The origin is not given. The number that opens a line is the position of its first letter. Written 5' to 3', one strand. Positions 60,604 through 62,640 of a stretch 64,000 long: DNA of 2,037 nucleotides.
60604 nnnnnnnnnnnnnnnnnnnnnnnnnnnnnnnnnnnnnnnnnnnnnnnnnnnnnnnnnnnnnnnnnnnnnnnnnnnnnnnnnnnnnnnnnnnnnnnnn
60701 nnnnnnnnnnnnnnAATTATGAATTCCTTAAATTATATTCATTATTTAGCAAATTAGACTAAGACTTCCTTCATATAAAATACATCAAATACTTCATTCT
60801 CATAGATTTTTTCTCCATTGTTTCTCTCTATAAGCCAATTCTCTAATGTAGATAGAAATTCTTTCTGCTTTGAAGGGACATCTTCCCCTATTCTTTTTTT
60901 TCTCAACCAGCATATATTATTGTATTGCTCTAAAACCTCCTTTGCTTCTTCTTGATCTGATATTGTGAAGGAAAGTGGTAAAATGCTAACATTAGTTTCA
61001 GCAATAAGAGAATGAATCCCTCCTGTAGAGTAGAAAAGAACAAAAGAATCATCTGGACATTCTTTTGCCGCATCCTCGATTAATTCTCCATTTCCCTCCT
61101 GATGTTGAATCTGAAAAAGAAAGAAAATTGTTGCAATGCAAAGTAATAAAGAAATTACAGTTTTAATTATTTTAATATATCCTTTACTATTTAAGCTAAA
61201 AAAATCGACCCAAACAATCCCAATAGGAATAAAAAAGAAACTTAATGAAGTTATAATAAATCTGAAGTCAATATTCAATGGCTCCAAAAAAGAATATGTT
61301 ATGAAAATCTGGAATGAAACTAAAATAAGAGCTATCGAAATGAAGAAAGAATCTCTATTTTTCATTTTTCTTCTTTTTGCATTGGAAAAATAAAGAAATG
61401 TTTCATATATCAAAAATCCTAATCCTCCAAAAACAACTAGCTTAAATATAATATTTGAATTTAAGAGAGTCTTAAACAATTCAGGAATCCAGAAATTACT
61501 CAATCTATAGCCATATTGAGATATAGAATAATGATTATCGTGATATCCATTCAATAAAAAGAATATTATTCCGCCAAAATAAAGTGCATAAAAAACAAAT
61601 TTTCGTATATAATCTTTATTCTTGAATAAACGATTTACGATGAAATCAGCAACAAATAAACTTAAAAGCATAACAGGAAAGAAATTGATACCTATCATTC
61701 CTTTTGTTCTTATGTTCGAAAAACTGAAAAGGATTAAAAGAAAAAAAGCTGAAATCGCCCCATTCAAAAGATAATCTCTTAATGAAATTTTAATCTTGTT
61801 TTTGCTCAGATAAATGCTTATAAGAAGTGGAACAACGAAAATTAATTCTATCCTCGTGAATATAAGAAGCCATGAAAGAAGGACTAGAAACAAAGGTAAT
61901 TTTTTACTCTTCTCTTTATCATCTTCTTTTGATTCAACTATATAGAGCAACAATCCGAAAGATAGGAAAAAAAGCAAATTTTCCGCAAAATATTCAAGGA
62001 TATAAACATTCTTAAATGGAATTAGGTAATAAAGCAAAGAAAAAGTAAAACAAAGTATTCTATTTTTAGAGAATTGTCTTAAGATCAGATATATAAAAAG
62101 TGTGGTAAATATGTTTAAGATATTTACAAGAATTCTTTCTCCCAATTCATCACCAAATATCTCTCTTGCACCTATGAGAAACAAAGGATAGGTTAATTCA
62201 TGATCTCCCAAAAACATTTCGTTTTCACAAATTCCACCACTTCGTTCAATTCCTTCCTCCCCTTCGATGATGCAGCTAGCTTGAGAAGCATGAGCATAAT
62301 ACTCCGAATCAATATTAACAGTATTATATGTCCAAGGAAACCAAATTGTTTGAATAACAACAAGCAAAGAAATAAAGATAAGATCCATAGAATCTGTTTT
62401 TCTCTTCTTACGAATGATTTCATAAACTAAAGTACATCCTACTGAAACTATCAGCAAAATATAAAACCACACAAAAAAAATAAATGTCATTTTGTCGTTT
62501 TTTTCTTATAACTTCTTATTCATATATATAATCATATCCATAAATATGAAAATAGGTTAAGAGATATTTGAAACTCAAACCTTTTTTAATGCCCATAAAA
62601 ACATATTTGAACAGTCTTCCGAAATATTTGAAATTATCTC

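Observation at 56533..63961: Glycan-modification cluster with two class-B (B12) radical-SAM enzymes flanking two GT-C-like membrane proteins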

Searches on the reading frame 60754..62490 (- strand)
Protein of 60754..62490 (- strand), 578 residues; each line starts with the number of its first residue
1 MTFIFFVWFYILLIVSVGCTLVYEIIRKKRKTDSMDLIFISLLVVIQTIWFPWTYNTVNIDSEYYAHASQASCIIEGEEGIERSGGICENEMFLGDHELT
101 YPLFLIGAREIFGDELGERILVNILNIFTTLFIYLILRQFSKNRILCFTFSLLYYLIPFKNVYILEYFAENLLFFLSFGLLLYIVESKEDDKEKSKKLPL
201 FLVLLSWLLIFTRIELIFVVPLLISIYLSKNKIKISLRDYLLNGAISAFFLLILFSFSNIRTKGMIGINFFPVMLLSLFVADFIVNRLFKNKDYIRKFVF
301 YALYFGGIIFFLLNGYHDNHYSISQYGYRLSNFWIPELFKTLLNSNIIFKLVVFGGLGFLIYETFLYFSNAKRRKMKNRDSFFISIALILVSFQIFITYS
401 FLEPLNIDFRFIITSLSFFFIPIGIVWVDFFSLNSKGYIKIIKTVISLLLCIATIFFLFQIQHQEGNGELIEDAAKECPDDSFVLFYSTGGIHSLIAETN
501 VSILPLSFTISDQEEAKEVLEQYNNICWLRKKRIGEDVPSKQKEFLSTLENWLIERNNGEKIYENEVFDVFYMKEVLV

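Call 3: search_protein_families(library=pfam, proteins=[window:60754-62490:-], max_evalue=0.1)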
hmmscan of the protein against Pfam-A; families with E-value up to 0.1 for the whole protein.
window:60754-62490:- (578 aa): 0 families

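Call 4: search_protein_families(library=ncbifam, proteins=[window:60754-62490:-], max_evalue=0.1)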
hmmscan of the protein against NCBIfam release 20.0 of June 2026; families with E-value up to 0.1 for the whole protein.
window:60754-62490:- (578 aa): 1 family
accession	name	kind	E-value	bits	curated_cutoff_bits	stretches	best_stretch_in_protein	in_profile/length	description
NF047440.1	LA3751_2_3_fam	subfamily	1.4e-05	24.1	200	1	124-260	107-241/460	LA_3751/LA_3752 family putative glycosyltransferase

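Call 13: find_homologous_proteins(query=window:60754-62490:-)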
Query window:60754-62490:- (578 aa): 2 proteins with E <= 0.001 among 8000 candidates.
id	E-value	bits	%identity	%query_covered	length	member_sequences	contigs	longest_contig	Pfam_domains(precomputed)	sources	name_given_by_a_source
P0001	0.0e+0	1239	98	100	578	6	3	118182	-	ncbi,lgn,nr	ncbi:MAG: hypothetical protein PWQ28_504 [Candidatus Woesearchaeota archaeon]|nr:hypothetical protei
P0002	3.9e-149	516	45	99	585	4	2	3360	-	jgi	jgi:hypothetical protein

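Call 20: search_solved_structures(query=window:60754-62490:-, max_evalue=10)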
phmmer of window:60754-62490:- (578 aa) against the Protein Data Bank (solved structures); distinct sequences matched with E-value up to 10: 5.
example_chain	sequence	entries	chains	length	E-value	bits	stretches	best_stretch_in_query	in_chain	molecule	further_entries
7wu9_R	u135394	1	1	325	0.25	13.4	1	178-234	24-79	Prostaglandin E2 receptor EP3 subtype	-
8gdc_R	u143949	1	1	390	0.38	12.8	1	178-233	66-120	Prostaglandin E2 receptor EP3 subtype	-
6ak3_B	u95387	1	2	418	0.39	12.7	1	178-234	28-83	Prostaglandin E2 receptor EP3 subtype,Soluble cytochrome b562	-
6m9t_A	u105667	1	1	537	0.63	12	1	179-233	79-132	Prostaglandin E2 receptor EP3 subtype, Endolysin chimera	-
6xr2_A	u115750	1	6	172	3.2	9.7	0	447-477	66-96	dTor_3x57R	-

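Call 22: find_encoding_contigs(protein=P0002, flank=10000)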
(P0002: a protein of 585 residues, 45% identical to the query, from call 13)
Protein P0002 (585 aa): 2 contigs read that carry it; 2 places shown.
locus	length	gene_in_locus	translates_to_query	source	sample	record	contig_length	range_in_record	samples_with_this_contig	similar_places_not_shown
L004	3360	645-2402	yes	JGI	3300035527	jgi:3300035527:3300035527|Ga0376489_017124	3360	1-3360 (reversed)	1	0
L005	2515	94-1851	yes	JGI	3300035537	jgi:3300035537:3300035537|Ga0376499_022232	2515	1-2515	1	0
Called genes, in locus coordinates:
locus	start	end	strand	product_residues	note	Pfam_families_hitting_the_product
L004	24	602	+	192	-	PF04055:Radical_SAM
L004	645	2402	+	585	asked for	-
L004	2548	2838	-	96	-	-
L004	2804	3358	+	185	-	?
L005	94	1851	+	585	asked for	-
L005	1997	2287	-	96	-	-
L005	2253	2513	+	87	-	?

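Call 34: search_protein_families(library=padloc, proteins=[window:60754-62490:-], max_evalue=0.01)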
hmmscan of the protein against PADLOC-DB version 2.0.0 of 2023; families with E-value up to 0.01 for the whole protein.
window:60754-62490:- (578 aa): 0 families

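Call 38: find_related_loci(query=A1, collection=genome_contigs, flank=10000)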
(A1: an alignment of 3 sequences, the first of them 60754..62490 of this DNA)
Query A1 (578 aa) in genome_contigs; peptide patterns used: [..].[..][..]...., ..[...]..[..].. (x = any residue, [..] = any of these).
155 stretches matched a pattern, but none encodes a relative of the query by tblastn (E <= 1e-3).

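Call 44: search_solved_structures(query=A3, max_evalue=10)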
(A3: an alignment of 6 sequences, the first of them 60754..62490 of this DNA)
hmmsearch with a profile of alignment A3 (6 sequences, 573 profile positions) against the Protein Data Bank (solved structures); distinct sequences matched with E-value up to 10: 0.

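Call 49: search_protein_families(library=pfam, alignment_id=A3, max_evalue=1)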
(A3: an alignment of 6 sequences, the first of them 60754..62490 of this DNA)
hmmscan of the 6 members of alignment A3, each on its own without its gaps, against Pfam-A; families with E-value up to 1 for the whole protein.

A. member 1, window:60754-62490:- (578 aa): 1 family
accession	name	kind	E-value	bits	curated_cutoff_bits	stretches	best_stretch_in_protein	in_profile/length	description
PF17280.7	DUF5345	-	0.42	11.2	27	1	370-401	30-62/77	Family of unknown function (DUF5345)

B. families by the number of members that match (of 6 scanned): 8 families
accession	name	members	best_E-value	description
PF13231.12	PMT_2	1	0.0017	Dolichyl-phosphate-mannose-protein mannosyltransferase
PF04087.19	DUF389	1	0.032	Domain of unknown function (DUF389)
PF20122.4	DUF6512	1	0.035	Family of unknown function (DUF6512)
PF24417.1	DUF7549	1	0.065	Family of unknown function (DUF7549)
PF07178.16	TraL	1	0.087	TraL protein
PF18689.6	PriX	1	0.12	Primase X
PF09925.14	DUF2157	1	0.16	Predicted membrane protein (DUF2157)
PF17280.7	DUF5345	1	0.42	Family of unknown function (DUF5345)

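Call 62: predict_structure(alignment_id=A3)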
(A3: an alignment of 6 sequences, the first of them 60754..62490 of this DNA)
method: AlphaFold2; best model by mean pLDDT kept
length: 578 residues; sequences in the alignment: 6
mean_pLDDT: 57.7   pTM: 0.56
mean pLDDT of the five models: 57.7, 56.8, 56.6, 55.5, 50.3
residues with pLDDT >= 90: 3; 70-90: 111; 50-70: 282; < 50: 182
segments of 3 or more residues with pLDDT < 50: 1-10, 30-32, 55-66, 83-99, 158-169, 189-199, 210-222, 253-276, 314-323, 373-378, 399-410, 428-435, 458-467, 489-498, 507-511
pLDDT, mean of each block of 10 residues (from residue 1): 45 51 50 68 75 47 47 55 46 43 63 65 75 75 73 59 40 66 58 44 52 43 52 58 56 43 32 49 58 60 57 43 52 61 63 66 65 49 59 56 44 53 49 51 64 54 45 79 67 42 52 70 82 63 77 77 85 78
secondary structure, 60 per line:
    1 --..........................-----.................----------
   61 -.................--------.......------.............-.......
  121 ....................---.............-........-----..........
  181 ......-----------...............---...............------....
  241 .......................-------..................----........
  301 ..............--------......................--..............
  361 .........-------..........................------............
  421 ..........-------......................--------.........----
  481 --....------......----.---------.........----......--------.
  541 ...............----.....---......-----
elements in order: H3-28 H34-50 H62-78 H87-93 H100-112 H114-140 H144-156 H158-165 H171-186 H198-212 H216-230 H237-263 H271-288 H293-314 H323-344 H347-369 H377-402 H409-430 H438-459 H468-476 E483-486 H493-498 H513-521 E526-531 H540-555 E560-564 E568-573

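Call 67: fold_search(model_id=the predicted structure, library=pdb)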
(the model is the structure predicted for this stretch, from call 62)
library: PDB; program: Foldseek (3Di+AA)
matches with E <= 10: 189; with E <= 0.001: 6
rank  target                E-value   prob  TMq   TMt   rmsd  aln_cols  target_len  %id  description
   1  5ezm                  3.7e-05  1.00  0.34  0.36  15.9       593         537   10  Crystal Structure of ArnT from Cupriavidus metallidurans in the apo state (released 2016-02-17)
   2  5f15                  4.5e-05  1.00  0.32  0.33  17.0       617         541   10  Crystal Structure of ArnT from Cupriavidus metallidurans bound to Undecaprenyl phosphate (released 2016-02-17)
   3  6ftg_5                1.8e-04  1.00  0.37  0.35  13.0       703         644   11  Subtomogram average of OST-containing ribosome-translocon complexes from canine rough microsomal membranes (released 2018-03-21)
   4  9n9j_I                1.9e-04  1.00  0.40  0.35  11.5       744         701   12  Structure of a GRP94 folding intermediate engaged with a CCDC134- and FKBP11-bound secretory translocon (released 2025-11-19)
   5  8b6l_I                8.4e-04  1.00  0.36  0.32  11.6       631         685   13  Subtomogram average of the human Sec61-TRAP-OSTA-translocon (released 2022-12-07)
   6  7zlh_A                9.5e-04  1.00  0.42  0.39  10.3       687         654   12  Cryo-EM structure of C-mannosyltransferase CeDPY19, in apo state, bound to CMT2-Fab and anti-Fab nanobody (released 2023-01-11)
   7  8agb_A                5.8e-03  1.00  0.37  0.34  13.4       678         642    9  Structure of yeast oligosaccharylransferase complex with lipid-linked oligosaccharide bound (released 2022-12-07)
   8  6ezn_F                1.1e-02  0.99  0.35  0.33  15.2       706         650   10  Cryo-EM structure of the yeast oligosaccharyltransferase (OST) complex (released 2018-01-17)
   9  9drl_A                2.1e-01  0.18  0.13  0.15  31.1       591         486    9  Cryo-EM structure of the T33-549 tetrahedral cage (released 2025-08-06)
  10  9e6i_B                3.7e-01  0.95  0.25  0.20  15.4       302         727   12  Cryo-EM structure of Saccharomyces cerevisiae Pmt4-Ccw5 complex (released 2025-10-15)
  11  9e61_B                3.7e-01  0.95  0.25  0.20  15.4       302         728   12  Cryo-EM structure of Saccharomyces cerevisiae Pmt4 apo form (released 2025-10-15)
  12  9e61_A                4.2e-01  0.93  0.25  0.20  15.5       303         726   12  Cryo-EM structure of Saccharomyces cerevisiae Pmt4 apo form (released 2025-10-15)
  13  8b70_A                4.7e-01  0.07  0.12  0.12  27.6       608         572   12  KimA from B. subtilis with nucleotide second-messenger c-di-AMP bound (released 2023-01-18)
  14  8th4_A                6.9e-01  0.09  0.11  0.16  26.3       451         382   11  Structure of AT118-L Nanobody Antagonist in Complex with the Angiotensin II Type I Receptor and Losartan (released 2024-05-22)
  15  9drl_B                6.9e-01  0.08  0.11  0.14  25.1       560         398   10  Cryo-EM structure of the T33-549 tetrahedral cage (released 2025-08-06)
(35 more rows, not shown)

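Call 82: list_cluster_members(proteins=[P0011, P0013, P0012, P0007, P0004, P0006, P0014, P0015, P0002, P0001])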
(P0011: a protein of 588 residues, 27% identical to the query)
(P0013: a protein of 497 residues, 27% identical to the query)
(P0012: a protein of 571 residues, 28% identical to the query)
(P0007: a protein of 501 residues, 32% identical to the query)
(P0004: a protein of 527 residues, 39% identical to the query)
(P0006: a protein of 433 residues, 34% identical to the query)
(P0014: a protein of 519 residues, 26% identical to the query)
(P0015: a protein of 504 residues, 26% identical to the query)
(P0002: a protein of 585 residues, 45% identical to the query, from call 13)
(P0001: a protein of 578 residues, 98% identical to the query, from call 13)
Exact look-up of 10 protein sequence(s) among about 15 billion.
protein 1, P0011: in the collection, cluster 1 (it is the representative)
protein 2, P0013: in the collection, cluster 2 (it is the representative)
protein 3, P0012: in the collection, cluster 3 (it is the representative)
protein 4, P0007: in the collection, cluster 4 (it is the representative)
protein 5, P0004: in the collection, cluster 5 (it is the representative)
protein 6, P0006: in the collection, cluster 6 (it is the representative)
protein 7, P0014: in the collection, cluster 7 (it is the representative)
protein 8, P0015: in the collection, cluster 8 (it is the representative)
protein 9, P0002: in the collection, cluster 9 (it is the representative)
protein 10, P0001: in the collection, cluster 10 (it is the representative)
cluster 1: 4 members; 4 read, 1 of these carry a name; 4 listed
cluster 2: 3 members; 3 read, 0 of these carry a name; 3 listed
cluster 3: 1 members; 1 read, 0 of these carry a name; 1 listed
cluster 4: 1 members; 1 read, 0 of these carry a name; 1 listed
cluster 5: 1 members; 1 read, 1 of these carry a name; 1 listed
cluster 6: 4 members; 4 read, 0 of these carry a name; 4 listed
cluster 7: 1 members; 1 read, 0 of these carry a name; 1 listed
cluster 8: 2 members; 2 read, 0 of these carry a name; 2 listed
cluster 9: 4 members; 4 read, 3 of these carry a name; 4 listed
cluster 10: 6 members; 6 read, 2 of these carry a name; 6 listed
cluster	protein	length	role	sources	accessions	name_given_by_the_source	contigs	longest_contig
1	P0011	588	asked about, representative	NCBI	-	-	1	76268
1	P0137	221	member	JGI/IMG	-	hypothetical protein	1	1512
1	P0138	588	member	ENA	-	-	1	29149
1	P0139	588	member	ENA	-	-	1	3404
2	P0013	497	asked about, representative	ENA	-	-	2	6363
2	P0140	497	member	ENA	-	-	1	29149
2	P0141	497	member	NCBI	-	-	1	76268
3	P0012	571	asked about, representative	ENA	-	-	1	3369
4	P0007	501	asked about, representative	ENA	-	-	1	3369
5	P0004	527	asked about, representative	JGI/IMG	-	hypothetical protein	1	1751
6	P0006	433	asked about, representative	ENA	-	-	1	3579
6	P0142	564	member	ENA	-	-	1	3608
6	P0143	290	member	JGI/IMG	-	-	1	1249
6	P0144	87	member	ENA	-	-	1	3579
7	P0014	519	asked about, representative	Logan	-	-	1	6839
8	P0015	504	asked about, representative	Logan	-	-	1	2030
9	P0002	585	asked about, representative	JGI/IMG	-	hypothetical protein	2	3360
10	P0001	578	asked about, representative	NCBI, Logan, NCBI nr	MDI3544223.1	MAG: hypothetical protein PWQ28_504 [Candidatus Woesearchaeota archaeon] | hypothetical protein [Candidatus Woesearchaeota archaeon]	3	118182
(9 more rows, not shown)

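Call 99: find_related_loci(query=A9, collection=metagenome_contigs, flank=10000)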
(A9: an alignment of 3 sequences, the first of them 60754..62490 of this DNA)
Query A9 (578 aa) in metagenome_contigs; peptide patterns used: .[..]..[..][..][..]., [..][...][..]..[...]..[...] (x = any residue, [..] = any of these).
122 stretches matched a pattern, but none encodes a relative of the query by tblastn (E <= 1e-3).
